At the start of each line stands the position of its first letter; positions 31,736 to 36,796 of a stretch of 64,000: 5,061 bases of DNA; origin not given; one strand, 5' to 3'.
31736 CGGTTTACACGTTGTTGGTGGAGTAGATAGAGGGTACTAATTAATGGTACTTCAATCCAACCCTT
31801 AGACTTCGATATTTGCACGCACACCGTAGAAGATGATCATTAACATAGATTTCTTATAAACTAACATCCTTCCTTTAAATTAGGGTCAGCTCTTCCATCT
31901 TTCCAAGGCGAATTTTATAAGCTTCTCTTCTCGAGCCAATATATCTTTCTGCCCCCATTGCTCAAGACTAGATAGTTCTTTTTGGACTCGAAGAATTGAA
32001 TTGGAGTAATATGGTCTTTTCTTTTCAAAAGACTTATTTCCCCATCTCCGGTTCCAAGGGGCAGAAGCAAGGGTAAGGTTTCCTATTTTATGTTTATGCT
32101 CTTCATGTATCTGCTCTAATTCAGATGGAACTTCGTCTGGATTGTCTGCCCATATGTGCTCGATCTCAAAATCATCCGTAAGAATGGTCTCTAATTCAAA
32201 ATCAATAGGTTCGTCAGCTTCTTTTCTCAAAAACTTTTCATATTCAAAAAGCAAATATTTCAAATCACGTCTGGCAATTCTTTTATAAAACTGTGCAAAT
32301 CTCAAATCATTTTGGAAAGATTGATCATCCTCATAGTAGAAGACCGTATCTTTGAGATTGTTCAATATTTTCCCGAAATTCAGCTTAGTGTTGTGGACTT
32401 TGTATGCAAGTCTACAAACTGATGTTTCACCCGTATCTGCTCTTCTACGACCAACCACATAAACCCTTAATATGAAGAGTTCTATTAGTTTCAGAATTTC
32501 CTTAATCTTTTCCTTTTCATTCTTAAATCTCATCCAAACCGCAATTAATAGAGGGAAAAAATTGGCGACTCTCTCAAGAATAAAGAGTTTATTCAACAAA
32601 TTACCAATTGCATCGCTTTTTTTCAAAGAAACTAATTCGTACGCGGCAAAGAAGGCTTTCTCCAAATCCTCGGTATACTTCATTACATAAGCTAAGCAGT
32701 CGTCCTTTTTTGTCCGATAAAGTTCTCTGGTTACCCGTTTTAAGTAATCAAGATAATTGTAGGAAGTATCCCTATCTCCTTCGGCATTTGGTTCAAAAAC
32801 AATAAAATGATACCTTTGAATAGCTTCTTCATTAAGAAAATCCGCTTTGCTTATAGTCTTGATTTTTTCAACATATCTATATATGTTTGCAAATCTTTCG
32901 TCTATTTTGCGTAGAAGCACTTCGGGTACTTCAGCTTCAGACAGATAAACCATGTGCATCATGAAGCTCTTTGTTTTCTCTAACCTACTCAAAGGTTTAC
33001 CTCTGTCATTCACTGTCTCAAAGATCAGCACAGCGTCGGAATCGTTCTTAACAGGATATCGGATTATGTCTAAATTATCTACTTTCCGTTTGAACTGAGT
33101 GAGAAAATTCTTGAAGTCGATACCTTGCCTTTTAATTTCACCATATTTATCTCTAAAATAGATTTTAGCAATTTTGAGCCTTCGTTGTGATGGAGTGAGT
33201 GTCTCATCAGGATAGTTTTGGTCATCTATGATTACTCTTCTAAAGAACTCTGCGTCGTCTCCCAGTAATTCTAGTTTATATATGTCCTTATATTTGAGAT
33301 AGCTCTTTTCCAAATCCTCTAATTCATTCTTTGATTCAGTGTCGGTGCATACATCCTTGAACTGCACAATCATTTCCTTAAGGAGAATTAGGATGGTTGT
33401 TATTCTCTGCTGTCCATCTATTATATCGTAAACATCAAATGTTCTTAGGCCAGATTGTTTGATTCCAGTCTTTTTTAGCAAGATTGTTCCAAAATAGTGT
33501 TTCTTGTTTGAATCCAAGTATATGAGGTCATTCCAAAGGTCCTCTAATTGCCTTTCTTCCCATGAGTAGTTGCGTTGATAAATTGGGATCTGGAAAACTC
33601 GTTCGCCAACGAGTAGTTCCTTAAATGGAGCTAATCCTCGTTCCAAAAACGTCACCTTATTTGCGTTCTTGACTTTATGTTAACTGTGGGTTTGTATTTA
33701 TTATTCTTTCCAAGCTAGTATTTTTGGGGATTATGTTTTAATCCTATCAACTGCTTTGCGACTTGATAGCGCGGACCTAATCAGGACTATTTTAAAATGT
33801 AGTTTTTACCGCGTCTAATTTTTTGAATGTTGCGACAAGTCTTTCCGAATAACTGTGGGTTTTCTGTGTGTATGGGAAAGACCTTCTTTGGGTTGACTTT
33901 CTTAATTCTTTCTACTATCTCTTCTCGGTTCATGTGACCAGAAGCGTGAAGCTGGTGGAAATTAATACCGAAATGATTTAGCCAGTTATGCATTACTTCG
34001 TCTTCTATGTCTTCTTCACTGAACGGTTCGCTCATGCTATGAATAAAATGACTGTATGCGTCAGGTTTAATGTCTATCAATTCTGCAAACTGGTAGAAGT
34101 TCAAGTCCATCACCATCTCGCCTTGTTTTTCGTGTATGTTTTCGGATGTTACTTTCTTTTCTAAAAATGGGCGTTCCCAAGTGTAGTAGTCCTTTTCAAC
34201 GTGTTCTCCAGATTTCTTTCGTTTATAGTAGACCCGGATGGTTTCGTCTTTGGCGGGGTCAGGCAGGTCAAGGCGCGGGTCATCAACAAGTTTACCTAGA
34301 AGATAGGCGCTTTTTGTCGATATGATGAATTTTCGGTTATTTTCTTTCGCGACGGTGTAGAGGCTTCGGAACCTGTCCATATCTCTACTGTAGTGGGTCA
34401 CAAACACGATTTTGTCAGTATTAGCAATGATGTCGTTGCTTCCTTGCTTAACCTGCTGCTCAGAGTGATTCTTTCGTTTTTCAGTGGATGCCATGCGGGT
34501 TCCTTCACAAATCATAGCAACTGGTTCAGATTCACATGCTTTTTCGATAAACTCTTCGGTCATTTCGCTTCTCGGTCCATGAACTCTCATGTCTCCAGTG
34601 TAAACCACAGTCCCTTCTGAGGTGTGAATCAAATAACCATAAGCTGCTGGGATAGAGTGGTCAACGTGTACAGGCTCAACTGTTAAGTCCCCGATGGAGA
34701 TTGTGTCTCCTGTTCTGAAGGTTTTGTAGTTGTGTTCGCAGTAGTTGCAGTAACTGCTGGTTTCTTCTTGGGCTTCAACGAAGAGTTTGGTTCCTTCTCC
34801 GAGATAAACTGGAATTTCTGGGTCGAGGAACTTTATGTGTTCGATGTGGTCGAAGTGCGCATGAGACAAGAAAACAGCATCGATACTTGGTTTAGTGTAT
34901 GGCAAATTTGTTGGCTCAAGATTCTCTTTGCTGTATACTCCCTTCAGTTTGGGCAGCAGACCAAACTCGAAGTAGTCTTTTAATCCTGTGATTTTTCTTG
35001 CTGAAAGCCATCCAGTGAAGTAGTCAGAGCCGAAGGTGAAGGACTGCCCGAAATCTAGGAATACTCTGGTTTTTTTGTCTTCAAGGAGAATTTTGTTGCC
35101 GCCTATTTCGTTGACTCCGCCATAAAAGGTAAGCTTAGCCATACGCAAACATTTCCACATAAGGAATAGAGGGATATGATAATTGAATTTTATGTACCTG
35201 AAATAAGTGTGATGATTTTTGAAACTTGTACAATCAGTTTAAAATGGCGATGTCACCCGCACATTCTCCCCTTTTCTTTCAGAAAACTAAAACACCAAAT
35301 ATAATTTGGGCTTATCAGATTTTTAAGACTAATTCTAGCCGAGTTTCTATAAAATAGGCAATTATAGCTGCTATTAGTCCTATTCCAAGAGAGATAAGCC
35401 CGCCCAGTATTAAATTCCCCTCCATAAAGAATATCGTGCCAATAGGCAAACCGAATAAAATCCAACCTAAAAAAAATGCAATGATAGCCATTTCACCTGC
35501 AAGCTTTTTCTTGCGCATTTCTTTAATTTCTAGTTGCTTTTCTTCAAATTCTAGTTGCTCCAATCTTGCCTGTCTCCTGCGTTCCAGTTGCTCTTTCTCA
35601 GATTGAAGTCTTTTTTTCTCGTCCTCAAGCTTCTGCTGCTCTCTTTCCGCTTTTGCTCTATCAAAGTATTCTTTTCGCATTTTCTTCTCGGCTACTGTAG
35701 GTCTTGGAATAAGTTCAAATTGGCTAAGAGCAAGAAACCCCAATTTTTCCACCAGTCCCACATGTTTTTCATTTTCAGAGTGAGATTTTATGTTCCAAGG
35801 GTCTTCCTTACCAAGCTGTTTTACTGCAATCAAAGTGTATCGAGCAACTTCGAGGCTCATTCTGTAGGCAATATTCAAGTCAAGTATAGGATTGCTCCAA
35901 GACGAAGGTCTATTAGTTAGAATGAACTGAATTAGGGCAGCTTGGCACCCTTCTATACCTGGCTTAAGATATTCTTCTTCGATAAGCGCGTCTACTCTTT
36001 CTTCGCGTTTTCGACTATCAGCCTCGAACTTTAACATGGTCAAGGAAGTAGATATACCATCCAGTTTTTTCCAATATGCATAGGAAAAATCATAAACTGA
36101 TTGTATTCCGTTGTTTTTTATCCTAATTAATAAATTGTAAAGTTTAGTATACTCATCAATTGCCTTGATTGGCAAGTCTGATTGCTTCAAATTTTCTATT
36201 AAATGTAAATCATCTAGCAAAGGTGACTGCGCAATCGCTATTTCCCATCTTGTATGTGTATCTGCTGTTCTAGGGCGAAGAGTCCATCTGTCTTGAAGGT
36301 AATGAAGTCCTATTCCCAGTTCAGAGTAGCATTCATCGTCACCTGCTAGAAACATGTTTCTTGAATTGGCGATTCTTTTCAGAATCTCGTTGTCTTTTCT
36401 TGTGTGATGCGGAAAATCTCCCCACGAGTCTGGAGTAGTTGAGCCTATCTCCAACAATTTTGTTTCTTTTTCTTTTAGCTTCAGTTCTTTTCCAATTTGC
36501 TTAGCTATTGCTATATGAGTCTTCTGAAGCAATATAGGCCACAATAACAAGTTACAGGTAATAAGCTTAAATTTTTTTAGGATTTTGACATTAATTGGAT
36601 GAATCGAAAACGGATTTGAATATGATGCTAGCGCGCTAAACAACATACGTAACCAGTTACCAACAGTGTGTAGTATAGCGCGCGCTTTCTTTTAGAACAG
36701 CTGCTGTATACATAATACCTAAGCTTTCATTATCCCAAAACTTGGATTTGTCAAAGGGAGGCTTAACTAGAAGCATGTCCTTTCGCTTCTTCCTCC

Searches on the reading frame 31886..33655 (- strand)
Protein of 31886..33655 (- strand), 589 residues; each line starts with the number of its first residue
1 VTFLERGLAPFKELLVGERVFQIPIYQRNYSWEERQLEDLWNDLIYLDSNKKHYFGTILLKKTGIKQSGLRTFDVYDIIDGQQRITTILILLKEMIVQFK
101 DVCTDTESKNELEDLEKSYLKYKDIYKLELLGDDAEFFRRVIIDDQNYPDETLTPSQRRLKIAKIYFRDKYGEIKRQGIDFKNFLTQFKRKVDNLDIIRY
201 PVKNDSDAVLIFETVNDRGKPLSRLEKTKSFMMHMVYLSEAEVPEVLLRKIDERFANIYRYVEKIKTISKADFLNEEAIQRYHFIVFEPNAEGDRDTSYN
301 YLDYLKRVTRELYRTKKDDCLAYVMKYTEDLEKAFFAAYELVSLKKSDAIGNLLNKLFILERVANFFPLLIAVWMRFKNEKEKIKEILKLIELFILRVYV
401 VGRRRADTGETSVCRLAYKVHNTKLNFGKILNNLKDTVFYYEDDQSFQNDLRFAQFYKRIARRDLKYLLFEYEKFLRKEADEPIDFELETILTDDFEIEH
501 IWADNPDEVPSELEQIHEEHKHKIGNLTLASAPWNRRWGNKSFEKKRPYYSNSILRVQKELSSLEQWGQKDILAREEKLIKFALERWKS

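Call 3: search_protein_families(library=pfam, proteins=[window:31886-33655:-], max_evalue=0.01)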
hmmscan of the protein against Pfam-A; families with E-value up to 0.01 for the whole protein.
window:31886-33655:- (589 aa): 2 families
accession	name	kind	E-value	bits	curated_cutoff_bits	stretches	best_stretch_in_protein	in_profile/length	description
PF03235.19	GmrSD_N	-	8.7e-34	117.8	33.2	1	12-232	2-198/199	GmrSD restriction endonuclease, N-terminal domain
PF07510.16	GmrSD_C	-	5.7e-21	75.3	23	1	442-581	2-137/138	GmrSD restriction endonucleases, C-terminal domain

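Call 4: search_protein_families(library=padloc, proteins=[window:31886-33655:-], max_evalue=0.01)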
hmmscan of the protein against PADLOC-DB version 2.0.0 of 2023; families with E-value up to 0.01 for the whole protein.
window:31886-33655:- (589 aa): 30 families (the best 25 are shown)
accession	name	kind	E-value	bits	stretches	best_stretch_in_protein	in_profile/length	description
PDLC04154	HEC-06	-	4.1e-69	231.7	1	9-588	12-565/569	-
PDLC04157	HEC-06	-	2.8e-68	228.9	2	16-235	18-236/558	-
PDLC02687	Orf5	-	1.5e-59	200.2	1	11-571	8-542/543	Orf5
PDLC02693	Orf5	-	5.5e-56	188.7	1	13-587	1-542/543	Orf5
PDLC02695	Orf5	-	1.4e-53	180.2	1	10-585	9-599/601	Orf5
PDLC04155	HEC-06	-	2.4e-52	176.2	2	3-234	4-239/562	-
PDLC02700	Orf5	-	1.7e-42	143.9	2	13-231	5-222/555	Orf5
PDLC02701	Orf5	-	2.3e-38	130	2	11-226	10-243/596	Orf5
PDLC02691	Orf5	-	6e-31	105.6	2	18-274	18-285/579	Orf5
PDLC02692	Orf5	-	4.8e-27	92.9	1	20-583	7-552/558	Orf5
PDLC02697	Orf5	-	2.6e-24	83.7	2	384-583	381-581/585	Orf5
PDLC02702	Orf5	-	2.1e-22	77.7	2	21-233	3-205/543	Orf5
PDLC02698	Orf5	-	1.4e-21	74.8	1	20-583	19-564/573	Orf5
PDLC02689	Orf5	-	6.3e-21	72.5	2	17-264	15-241/558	Orf5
PDLC02786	SspE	-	2.1e-17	60.8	2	10-114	13-124/766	SspE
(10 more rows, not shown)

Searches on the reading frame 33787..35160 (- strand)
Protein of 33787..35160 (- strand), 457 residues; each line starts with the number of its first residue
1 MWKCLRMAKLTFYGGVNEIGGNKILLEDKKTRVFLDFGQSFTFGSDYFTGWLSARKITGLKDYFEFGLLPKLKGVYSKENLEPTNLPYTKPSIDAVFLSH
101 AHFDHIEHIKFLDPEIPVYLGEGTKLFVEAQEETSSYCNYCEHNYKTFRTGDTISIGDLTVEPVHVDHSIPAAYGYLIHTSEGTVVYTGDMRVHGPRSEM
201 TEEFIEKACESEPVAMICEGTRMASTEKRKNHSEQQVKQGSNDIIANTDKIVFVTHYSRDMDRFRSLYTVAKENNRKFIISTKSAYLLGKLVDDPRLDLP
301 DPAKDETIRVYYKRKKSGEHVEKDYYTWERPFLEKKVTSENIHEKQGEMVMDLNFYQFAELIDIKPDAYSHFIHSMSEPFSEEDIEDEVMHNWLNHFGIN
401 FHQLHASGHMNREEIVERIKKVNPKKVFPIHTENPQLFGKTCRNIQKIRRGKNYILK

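Call 3: search_protein_families(library=pfam, proteins=[window:33787-35160:-], max_evalue=0.01)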
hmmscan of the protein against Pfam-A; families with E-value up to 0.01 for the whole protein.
window:33787-35160:- (457 aa): 4 families
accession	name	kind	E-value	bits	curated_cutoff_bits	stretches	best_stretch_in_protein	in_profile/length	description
PF12706.13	Lactamase_B_2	-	2.9e-18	66.6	27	1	82-195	20-147/200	Beta-lactamase superfamily domain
PF13483.12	Lactamase_B_3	-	9.6e-06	26.1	24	1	85-192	29-112/160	Beta-lactamase superfamily domain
PF07521.17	RMMBL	-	1e-05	25.8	21.6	1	402-435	9-43/63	Zn-dependent metallo-hydrolase RNA specificity domain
PF00753.33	Lactamase_B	-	2.8e-05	24.6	22.7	1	89-197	40-156/196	Metallo-beta-lactamase superfamily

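Call 4: search_protein_families(library=padloc, proteins=[window:33787-35160:-], max_evalue=0.01)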
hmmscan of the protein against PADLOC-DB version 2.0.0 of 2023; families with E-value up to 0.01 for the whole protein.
window:33787-35160:- (457 aa): 0 families

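Call 7: search_protein_families(library=ncbifam, proteins=[window:33787-35160:-], max_evalue=0.01)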
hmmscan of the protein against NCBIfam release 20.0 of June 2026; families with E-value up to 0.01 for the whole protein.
window:33787-35160:- (457 aa): 11 families
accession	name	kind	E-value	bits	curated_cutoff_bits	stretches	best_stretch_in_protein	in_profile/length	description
TIGR00649.1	MG423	subfamily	2.5e-32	112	400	1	11-284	4-253/546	RNase J family beta-CASP ribonuclease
NF047419.1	RNase_J1_RnjA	exception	2.4e-21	76.1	820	1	90-284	57-251/549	ribonuclease J1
TIGR03675.1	arCOG00543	equivalog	1.4e-08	33.4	580.2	0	92-125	228-264/631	beta-CASP ribonuclease aCPSF1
TIGR03307.1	PhnP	equivalog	1.6e-07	31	272.25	1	89-264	63-228/249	phosphonate metabolism protein PhnP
NF045584.1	cas14_MBL_CASP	equivalog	7.7e-07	27.8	800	0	83-107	41-65/612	type VII CRISPR-associated protein Cas14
NF041851.1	cyc_nuc_deg_phdiest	equivalog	0.00024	20.6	400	1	144-230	117-194/253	cyclic nucleotide-degrading phosphodiesterase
TIGR02651.1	RNase_Z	equivalog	0.00098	18.3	292.95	1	92-181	51-150/302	ribonuclease Z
NF012229.1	bla_class_B_core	domain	0.0012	19.1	100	1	90-165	51-124/139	metallo-beta-lactamase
NF000801.0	PRK00055.1-3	equivalog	0.0015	17.7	252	0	92-182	53-156/307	ribonuclease Z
NF002553.0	PRK02113.1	equivalog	0.0019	17.7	386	1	92-259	66-225/252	MBL fold metallo-hydrolase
NF041257.1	GntH_guanitoxin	equivalog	0.01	14.8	333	0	77-111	54-86/374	guanitoxin biosynthesis MBL fold metallo-hydrolase GntH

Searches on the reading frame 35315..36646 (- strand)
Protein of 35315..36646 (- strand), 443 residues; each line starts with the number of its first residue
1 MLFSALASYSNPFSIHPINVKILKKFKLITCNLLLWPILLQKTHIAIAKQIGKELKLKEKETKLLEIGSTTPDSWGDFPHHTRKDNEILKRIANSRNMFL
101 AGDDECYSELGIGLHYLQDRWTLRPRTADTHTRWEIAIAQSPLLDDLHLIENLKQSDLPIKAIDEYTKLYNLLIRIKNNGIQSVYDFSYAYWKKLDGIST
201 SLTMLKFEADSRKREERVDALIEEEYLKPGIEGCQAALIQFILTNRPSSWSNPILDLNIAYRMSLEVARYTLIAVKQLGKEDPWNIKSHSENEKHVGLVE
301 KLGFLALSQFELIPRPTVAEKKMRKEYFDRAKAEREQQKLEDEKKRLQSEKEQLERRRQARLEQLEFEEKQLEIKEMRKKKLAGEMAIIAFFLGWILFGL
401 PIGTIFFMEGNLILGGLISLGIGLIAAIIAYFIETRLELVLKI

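Call 3: search_protein_families(library=pfam, proteins=[window:35315-36646:-], max_evalue=0.01)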
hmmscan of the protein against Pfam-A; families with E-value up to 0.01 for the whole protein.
window:35315-36646:- (443 aa): 2 families
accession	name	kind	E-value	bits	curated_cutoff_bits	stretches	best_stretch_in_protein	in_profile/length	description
PF20990.2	DUF2207_C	-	3.6e-05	24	33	1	319-437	73-189/247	Predicted membrane protein (DUF2207) C-terminal domain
PF00882.24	Zn_dep_PLPC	-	6.4e-05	23.4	26.8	1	43-122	1-96/167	Zinc dependent phospholipase C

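Call 4: search_protein_families(library=padloc, proteins=[window:35315-36646:-], max_evalue=0.01)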
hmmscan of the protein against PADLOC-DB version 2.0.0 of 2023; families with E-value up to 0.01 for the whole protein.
window:35315-36646:- (443 aa): 0 families

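Call 7: search_protein_families(library=ncbifam, proteins=[window:35315-36646:-], max_evalue=0.01)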
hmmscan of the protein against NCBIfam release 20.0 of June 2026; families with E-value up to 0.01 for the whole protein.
window:35315-36646:- (443 aa): 1 family
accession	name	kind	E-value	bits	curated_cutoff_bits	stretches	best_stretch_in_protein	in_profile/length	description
TIGR04211.1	SH3_and_anchor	equivalog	0.0034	17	65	1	320-399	110-186/198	TIGR04211 family SH3 domain-containing protein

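Call 91: search_protein_families(library=phrogs, proteins=[window:35315-36646:-], max_evalue=0.001)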
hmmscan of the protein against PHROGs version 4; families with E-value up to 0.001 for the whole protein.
window:35315-36646:- (443 aa): 0 families
